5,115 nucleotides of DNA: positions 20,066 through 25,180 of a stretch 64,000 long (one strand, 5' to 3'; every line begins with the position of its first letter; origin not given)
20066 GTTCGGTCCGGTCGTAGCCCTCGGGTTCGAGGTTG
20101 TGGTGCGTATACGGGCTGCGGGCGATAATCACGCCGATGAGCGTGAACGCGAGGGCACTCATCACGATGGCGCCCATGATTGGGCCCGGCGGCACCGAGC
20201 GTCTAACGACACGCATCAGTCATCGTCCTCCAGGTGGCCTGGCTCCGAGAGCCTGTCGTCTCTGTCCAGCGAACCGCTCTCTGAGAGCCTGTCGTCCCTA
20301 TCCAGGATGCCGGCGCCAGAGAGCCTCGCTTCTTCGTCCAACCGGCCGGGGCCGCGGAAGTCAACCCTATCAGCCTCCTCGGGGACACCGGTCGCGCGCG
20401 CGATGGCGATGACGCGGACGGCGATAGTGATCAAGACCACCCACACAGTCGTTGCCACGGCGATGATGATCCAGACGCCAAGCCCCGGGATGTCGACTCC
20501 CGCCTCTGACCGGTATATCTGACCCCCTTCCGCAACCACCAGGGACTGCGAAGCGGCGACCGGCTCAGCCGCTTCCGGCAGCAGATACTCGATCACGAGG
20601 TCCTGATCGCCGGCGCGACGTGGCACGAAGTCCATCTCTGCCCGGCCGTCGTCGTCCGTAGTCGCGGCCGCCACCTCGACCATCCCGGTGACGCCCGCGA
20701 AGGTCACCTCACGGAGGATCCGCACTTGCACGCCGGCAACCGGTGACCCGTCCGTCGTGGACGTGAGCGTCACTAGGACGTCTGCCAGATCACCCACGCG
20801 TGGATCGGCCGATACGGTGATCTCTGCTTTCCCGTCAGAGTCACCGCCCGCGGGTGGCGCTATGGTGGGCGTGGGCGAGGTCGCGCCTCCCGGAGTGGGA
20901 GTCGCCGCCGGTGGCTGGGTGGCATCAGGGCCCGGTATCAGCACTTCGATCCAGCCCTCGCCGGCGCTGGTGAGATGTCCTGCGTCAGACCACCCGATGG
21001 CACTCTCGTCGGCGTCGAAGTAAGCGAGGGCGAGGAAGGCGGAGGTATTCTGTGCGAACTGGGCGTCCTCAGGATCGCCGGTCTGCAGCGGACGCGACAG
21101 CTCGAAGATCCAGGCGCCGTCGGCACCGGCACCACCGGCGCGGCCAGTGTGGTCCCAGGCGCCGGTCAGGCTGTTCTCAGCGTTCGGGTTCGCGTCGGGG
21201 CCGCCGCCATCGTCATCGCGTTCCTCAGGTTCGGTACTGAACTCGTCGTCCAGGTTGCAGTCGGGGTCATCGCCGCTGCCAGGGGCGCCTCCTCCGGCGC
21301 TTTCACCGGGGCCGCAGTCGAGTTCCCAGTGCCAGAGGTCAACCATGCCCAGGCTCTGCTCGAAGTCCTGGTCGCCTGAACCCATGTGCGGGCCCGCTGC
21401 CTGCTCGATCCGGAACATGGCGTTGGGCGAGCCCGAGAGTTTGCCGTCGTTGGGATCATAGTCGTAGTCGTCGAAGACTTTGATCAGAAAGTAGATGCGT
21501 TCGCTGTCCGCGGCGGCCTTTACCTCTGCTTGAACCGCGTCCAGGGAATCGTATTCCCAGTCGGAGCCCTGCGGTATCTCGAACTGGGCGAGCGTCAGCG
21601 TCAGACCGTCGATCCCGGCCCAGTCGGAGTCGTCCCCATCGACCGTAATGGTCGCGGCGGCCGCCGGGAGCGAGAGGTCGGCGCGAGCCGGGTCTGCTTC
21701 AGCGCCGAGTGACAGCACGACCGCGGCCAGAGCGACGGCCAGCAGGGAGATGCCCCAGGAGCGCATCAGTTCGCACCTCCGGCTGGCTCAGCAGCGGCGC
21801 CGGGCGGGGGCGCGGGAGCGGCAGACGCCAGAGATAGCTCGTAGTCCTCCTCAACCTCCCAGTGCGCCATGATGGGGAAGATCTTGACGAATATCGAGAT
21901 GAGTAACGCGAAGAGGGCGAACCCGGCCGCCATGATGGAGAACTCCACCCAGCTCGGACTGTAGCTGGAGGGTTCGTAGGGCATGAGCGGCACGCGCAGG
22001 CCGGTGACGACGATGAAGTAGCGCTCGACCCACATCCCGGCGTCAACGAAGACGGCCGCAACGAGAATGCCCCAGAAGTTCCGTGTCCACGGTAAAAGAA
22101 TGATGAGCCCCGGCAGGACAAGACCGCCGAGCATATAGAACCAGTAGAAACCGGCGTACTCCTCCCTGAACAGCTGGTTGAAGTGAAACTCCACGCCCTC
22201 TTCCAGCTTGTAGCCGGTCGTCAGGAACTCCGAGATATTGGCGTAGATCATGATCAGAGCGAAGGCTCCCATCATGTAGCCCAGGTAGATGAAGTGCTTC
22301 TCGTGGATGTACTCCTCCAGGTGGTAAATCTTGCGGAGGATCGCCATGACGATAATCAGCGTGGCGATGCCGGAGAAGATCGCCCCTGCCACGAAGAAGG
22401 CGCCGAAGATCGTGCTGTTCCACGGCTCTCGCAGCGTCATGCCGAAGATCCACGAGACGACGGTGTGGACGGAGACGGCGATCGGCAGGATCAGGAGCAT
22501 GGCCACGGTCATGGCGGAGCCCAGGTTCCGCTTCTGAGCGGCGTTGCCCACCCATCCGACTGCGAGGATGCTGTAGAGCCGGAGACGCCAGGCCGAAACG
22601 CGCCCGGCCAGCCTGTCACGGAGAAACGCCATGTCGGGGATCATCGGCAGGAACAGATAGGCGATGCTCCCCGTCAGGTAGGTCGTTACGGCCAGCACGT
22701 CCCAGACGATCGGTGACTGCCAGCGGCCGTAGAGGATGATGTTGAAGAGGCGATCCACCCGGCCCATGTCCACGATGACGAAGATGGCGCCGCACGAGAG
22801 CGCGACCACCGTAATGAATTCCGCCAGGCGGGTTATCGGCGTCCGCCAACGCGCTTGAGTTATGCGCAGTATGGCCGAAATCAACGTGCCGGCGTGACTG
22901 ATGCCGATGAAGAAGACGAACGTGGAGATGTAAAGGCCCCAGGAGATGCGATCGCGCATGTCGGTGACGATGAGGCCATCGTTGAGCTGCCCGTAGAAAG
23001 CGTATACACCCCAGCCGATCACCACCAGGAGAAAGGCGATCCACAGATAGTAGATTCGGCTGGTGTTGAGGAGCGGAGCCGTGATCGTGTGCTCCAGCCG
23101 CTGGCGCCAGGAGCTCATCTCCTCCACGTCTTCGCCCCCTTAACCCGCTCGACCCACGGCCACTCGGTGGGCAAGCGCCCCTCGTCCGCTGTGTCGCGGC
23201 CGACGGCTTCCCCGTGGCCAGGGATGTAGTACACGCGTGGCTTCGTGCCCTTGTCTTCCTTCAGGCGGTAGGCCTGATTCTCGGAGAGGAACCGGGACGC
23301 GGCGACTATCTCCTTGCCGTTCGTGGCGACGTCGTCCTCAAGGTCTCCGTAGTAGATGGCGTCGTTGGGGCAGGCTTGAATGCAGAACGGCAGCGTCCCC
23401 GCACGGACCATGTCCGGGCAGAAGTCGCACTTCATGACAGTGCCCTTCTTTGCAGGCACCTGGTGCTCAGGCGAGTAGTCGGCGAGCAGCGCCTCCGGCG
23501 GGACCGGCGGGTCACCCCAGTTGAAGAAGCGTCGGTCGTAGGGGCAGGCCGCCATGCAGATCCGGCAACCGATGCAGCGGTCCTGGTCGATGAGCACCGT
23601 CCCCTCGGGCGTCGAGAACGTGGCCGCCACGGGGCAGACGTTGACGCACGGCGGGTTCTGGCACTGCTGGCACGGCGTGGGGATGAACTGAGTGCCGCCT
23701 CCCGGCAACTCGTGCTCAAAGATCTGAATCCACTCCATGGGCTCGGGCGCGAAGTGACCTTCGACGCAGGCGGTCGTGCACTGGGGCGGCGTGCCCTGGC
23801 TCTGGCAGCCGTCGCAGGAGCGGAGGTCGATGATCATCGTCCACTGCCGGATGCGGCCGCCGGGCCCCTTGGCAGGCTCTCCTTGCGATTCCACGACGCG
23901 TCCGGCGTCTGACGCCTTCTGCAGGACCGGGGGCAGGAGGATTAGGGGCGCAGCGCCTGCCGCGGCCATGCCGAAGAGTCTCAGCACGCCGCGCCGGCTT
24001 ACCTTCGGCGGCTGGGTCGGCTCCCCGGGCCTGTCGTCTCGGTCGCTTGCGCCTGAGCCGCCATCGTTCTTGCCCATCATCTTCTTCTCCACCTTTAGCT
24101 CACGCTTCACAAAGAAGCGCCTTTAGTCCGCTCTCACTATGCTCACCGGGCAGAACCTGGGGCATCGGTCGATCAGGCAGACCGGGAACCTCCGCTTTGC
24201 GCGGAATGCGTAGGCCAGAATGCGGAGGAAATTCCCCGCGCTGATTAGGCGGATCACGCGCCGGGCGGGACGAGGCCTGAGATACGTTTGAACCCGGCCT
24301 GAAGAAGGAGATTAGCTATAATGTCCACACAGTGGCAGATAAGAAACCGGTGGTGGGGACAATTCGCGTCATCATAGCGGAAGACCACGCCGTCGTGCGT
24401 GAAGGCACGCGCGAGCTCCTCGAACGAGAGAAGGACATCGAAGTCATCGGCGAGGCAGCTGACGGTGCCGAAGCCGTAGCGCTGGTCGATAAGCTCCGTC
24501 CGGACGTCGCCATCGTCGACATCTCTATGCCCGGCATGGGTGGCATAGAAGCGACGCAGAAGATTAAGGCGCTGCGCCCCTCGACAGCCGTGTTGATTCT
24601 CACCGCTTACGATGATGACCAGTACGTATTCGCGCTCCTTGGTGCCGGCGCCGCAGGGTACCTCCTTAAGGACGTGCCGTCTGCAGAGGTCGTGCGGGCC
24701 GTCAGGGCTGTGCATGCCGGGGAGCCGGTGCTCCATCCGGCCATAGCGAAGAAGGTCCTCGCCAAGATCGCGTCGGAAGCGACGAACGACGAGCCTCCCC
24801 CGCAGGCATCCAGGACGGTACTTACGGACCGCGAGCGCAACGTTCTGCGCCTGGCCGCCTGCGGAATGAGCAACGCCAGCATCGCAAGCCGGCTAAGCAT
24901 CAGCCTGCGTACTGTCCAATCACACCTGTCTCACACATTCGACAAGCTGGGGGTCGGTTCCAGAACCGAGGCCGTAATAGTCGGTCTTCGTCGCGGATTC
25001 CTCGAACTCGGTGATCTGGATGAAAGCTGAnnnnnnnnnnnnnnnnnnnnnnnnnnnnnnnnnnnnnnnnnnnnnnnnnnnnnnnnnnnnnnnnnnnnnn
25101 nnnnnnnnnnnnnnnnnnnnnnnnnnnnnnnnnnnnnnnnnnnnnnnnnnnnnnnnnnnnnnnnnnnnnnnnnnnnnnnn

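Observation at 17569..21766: The three DOMON-like paralogs have different anchoring topologies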

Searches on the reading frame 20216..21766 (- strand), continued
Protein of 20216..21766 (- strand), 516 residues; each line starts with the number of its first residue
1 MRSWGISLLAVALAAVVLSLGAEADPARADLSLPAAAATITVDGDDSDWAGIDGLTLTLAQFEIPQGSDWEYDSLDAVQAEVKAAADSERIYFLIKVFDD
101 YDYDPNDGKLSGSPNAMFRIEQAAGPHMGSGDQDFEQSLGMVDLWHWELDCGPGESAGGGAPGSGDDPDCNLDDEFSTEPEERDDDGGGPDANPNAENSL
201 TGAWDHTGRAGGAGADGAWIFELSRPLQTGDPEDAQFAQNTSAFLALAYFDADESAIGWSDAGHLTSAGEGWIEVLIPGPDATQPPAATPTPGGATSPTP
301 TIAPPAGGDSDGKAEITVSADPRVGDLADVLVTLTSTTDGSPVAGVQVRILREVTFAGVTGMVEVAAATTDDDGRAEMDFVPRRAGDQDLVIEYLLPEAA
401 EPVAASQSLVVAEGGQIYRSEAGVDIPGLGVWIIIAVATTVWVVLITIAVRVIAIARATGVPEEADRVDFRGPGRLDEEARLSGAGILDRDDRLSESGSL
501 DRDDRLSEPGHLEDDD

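Call 63: search_protein_families(library=pfam, proteins=[P0155, P0160, P0143, P0127, P0162, P0154, P0137], max_evalue=0.01)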
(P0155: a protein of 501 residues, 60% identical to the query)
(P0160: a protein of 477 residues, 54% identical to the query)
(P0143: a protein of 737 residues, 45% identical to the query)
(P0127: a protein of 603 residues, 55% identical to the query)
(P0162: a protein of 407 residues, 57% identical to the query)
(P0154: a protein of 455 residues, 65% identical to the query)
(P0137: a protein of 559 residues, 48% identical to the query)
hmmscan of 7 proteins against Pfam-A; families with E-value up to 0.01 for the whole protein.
P0155 (501 aa): 2 families
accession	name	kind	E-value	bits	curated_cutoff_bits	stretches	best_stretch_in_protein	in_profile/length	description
PF09459.16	EB_dh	-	1.1e-13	52.2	33.3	1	51-261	1-232/236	Ethylbenzene dehydrogenase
PF06452.16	CBM9_1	-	0.0025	18.2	23.4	0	82-110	29-56/185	Carbohydrate family 9 binding domain-like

P0160 (477 aa): 2 families
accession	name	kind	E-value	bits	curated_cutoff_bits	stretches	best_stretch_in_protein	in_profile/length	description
PF09459.16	EB_dh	-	1.1e-14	55.4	33.3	1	188-398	2-233/236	Ethylbenzene dehydrogenase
PF00127.26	Copper-bind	-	0.00047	21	21.2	1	58-139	19-99/99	Copper binding proteins, plastocyanin/azurin family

P0143 (737 aa): 4 families
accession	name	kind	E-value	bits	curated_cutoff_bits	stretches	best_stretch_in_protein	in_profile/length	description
PF09459.16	EB_dh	-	5.2e-28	99.1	33.3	2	98-293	3-233/236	Ethylbenzene dehydrogenase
PF14064.11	HmuY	-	7.8e-10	39.5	27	1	599-732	2-157/157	HmuY protein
PF06452.16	CBM9_1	-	5.9e-09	36.5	23.4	0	92-145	1-54/185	Carbohydrate family 9 binding domain-like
PF03351.22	DOMON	-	0.0016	19.1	32.7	0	497-530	89-123/124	DOMON domain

P0127 (603 aa): 4 families
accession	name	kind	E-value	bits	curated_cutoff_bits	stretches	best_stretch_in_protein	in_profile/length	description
PF09459.16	EB_dh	-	3.2e-39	135.8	33.3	2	373-585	1-234/236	Ethylbenzene dehydrogenase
PF03351.22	DOMON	-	1.6e-10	41.7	32.7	2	242-321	48-123/124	DOMON domain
PF06452.16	CBM9_1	-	4.5e-06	27.1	23.4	0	150-175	29-54/185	Carbohydrate family 9 binding domain-like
PF19944.4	DUF6406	-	0.0019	18.8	26.9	0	139-176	28-57/84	Family of unknown function (DUF6406)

P0162 (407 aa): 3 families
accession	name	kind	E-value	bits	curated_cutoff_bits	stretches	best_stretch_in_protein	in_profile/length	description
PF09459.16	EB_dh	-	3.1e-15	57.3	33.3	1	117-322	2-233/236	Ethylbenzene dehydrogenase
PF21314.2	TM_ErbB1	-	0.0093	16.1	27.1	1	382-406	3-27/36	Epidermal growth factor receptor transmembrane-juxtamembrane segment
PF03351.22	DOMON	-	0.0097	16.6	32.7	0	278-312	88-123/124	DOMON domain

P0154 (455 aa): 3 families
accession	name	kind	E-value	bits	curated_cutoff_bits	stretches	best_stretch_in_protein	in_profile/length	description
PF09459.16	EB_dh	-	9.5e-14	52.4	33.3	1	209-415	1-233/236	Ethylbenzene dehydrogenase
PF13442.11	Cytochrome_CBB3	-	1.6e-10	41.6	27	1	61-130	4-68/68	Cytochrome C oxidase, cbb3-type, subunit III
PF00034.26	Cytochrom_C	-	5.8e-06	28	21.3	1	62-133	3-89/90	Cytochrome c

P0137 (559 aa): 3 families
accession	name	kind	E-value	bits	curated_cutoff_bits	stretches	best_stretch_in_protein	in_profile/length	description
PF09459.16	EB_dh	-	2.9e-33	116.3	33.3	2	88-287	3-227/236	Ethylbenzene dehydrogenase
PF03351.22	DOMON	-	1.4e-05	25.7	32.7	0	250-283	89-123/124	DOMON domain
PF21827.1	New_glue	-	2.1e-05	24.6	31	1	3-57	1-54/94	New glue protein family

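Call 75: find_encoding_contigs(protein=P0155, flank=8000, max_places=1)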
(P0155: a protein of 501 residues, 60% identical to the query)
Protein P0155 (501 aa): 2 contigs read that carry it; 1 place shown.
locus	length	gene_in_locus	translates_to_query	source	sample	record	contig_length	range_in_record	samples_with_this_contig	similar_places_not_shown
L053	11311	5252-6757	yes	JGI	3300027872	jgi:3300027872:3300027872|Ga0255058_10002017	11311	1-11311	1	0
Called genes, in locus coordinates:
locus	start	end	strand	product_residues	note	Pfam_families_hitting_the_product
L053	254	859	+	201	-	PF01569:PAP2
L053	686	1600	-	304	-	PF01569:PAP2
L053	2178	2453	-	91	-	PF00589:Phage_integrase (weak)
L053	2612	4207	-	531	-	PF07730:HisKA_3, PF02518:HATPase_c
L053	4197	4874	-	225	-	PF00072:Response_reg, PF00196:GerE, PF04545:Sigma70_r4 (faint), PF08281:Sigma70_r4_2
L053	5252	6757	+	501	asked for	PF09459:EB_dh (weak)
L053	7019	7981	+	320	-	PF13187:Fer4_9 (faint), PF12838:Fer4_7 (faint), PF13247:Fer4_11, PF12797:Fer4_2 (weak), PF12837:Fer4_6 (weak), PF13237:Fer4_10, PF00037:Fer4 (weak), PF13247:Fer4_11 (weak)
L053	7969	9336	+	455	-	PF03916:NrfD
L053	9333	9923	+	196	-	-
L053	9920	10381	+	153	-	PF00034:Cytochrom_C (faint), PF13442:Cytochrome_CBB3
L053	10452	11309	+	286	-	?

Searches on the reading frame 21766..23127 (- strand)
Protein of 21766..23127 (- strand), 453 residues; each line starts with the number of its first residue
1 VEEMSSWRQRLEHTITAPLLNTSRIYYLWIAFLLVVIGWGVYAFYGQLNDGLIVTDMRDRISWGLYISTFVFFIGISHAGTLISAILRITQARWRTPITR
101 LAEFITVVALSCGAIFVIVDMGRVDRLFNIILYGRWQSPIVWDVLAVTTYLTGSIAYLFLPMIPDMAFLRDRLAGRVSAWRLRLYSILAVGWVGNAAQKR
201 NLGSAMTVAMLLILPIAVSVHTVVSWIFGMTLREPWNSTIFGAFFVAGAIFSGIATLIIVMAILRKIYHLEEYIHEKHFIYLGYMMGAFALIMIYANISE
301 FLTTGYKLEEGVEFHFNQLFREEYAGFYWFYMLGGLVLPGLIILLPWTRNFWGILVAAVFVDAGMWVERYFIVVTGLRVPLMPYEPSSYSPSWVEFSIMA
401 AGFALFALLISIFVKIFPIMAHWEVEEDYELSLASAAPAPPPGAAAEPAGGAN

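Call 3: search_protein_families(library=pfam, proteins=[window:21766-23127:-], max_evalue=0.1)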
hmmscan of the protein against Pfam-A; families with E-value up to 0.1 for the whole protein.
window:21766-23127:- (453 aa): 1 family
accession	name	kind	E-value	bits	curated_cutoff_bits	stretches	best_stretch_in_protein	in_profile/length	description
PF03916.19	NrfD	-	6.8e-31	108.5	25.8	1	54-377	2-309/313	Polysulphide reductase, NrfD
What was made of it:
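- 21766..23127 (-): NrfD/DsrP-like polytopic membrane subunit (quinone-interacting family). PF03916 NrfD E 7e-31 (call 3).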

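Call 4: search_protein_families(library=ncbifam, proteins=[window:21766-23127:-], max_evalue=0.1)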
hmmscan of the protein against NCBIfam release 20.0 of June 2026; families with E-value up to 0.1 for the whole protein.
window:21766-23127:- (453 aa): 3 families
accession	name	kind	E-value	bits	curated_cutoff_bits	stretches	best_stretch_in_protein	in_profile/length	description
NF045798.1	DsrP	equivalog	6.4e-40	137.6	350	2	19-155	5-137/346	sulfate reduction electron transfer complex DsrMKJOP subunit DsrP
NF041784.1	mnquin_red_QrcD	equivalog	3.7e-15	56.1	570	1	26-421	18-402/408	menaquinone reductase integral membrane subunit QrcD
NF009781.0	PRK13278.1-6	subfamily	0.082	11.8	603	0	211-297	216-298/356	formate--phosphoribosylaminoimidazolecarboxamide ligase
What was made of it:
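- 21766..23127 (-): DsrP scores 137.6 bits, below its 350 cut-off (call 4).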

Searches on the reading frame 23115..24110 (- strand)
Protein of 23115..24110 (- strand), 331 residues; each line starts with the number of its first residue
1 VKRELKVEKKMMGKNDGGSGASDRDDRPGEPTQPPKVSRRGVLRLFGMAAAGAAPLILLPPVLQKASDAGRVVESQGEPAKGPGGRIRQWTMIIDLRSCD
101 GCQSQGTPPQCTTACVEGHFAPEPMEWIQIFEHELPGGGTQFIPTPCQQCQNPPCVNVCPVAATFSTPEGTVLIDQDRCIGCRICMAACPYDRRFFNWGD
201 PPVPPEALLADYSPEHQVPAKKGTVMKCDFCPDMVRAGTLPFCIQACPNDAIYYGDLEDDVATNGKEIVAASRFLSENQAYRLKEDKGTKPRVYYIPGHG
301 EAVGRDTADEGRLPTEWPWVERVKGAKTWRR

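Call 3: search_protein_families(library=pfam, proteins=[window:23115-24110:-], max_evalue=0.1)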
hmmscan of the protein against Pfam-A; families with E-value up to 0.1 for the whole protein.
window:23115-24110:- (331 aa): 12 families
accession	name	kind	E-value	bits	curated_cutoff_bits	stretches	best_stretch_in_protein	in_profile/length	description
PF13247.11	Fer4_11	-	4.4e-19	69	26.2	2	141-198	4-63/100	4Fe-4S dicluster domain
PF12838.12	Fer4_7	-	8.2e-12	45.8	27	2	170-192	29-51/52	4Fe-4S dicluster domain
PF13237.11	Fer4_10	-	2.7e-08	34.1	25.5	2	144-190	6-53/53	4Fe-4S dicluster domain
PF13187.11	Fer4_9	-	2.7e-08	34.1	27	1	147-192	2-50/52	4Fe-4S dicluster domain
PF12837.12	Fer4_6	-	7.5e-08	32.4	25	1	172-192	2-22/24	4Fe-4S binding domain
PF12797.12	Fer4_2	-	3.7e-07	30.1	24.5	1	172-191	3-22/22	4Fe-4S binding domain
PF00037.32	Fer4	-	1.1e-06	28.6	21.1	1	173-192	2-21/24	4Fe-4S binding domain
PF13484.11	Fer4_16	-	0.00022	22.4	30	0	176-191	50-65/66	4Fe-4S double cluster binding domain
PF25160.1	LdpA_Fe-S-bd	-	0.0003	20.9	27.6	1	149-193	4-42/49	LdpA Fe-S cluster-binding domain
PF12800.12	Fer4_4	-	0.00094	19.8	24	1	177-192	2-17/17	4Fe-4S binding domain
PF13459.11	Fer4_15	-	0.019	16.1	22.4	1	172-190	1-19/66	4Fe-4S single cluster domain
PF14697.11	Fer4_21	-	0.043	14.4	35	1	147-191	8-53/59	4Fe-4S dicluster domain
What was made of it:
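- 23115..24110 (-): NrfC/DsrO-like four-cluster FeS subunit with a twin-arginine signal (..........). Fer4_11 E 4e-19 (call 3).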

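Call 4: search_protein_families(library=ncbifam, proteins=[window:23115-24110:-], max_evalue=0.1)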
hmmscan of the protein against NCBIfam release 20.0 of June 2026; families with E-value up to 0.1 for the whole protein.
window:23115-24110:- (331 aa): 64 families (the best 25 are shown)
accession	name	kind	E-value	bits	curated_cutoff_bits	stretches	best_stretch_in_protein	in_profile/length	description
NF045797.1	DsrO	equivalog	2.2e-49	168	200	1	38-296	4-234/235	sulfate reduction electron transfer complex DsrMKJOP subunit DsrO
NF011569.0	PRK14993.1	equivalog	4.6e-36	124.5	416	2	76-197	30-150/244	tetrathionate reductase subunit TtrB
TIGR03149.1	cyt_nit_nrfC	equivalog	1.8e-35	122.3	377.6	2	87-197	36-145/225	cytochrome c nitrite reductase Fe-S protein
NF041782.1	mnquin_red_QrcC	equivalog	2.3e-35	122.4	400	1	90-298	1-227/239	menaquinone reductase iron-sulfur cluster-binding subunit QrcC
NF041715.1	arsenate_red_ArrB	equivalog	1.9e-31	109.4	450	2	90-197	3-107/233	arsenate respiratory reductase iron-sulfur subunit ArrB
TIGR02951.1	DMSO_dmsB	equivalog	5.1e-22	78.6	214.1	2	142-196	59-114/161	DMSO/selenate family reductase complex B subunit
NF008134.0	PRK10882.1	equivalog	6.1e-20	71.5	263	2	139-200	105-167/329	hydrogenase 2 operon protein HybA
NF045715.1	sulf_resp_HmcB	equivalog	1.5e-19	70.2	420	1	142-270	102-211/307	sulfate respiration complex iron-sulfur protein HmcB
TIGR03478.1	DMSO_red_II_bet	subfamily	4.8e-18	65.2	480.7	2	141-197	125-182/321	DMSO reductase family type II enzyme, iron-sulfur subunit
NF007658.0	PRK10330.1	equivalog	1.3e-15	57.4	260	1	145-255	56-155/181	electron transport protein HydN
TIGR01582.1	FDH-beta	equivalog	3.2e-15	56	334.7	2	223-271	148-195/283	formate dehydrogenase subunit beta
NF038355.1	FDH3_beta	equivalog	3.8e-15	56.4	240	1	110-258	17-165/180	formate dehydrogenase FDH3 subunit beta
NF042979.1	EthbenzDh_ebdB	equivalog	1.8e-14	53.4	740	2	145-197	151-204/354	ethylbenzene dehydrogenase subunit beta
TIGR01660.1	narH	equivalog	3.6e-14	52.1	524.05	1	142-198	178-235/492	nitrate reductase subunit beta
NF007382.0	PRK09898.1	equivalog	1.7e-13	50.6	213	1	140-192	116-169/208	ferredoxin-like protein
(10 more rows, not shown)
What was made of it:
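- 23115..24110 (-): Weaker hits include the type-II DMSO-reductase beta subunit and EbdB (call 4).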

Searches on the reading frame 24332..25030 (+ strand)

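Call 58: search_protein_families(library=pfam, proteins=[window:24332-25030:+], max_evalue=0.001)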
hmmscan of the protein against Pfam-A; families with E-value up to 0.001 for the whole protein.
window:24332-25030:+ (232 aa): 5 families
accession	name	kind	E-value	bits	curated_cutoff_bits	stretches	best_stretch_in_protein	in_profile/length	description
PF00072.30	Response_reg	-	6.4e-29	100.8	30.2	1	13-124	1-110/111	Response regulator receiver domain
PF00196.25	GerE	-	7.1e-19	67.6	23.5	1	163-216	2-55/57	Bacterial regulatory proteins, luxR family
PF08281.18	Sigma70_r4_2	-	1.5e-07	31.4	25.7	1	164-203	11-51/54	Sigma-70, region 4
PF04545.22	Sigma70_r4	-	6.1e-05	22.9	24.1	1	163-206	4-48/50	Sigma-70, region 4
PF13384.12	HTH_23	-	0.00013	22.1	24.6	1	170-198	9-37/50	Homeodomain-like domain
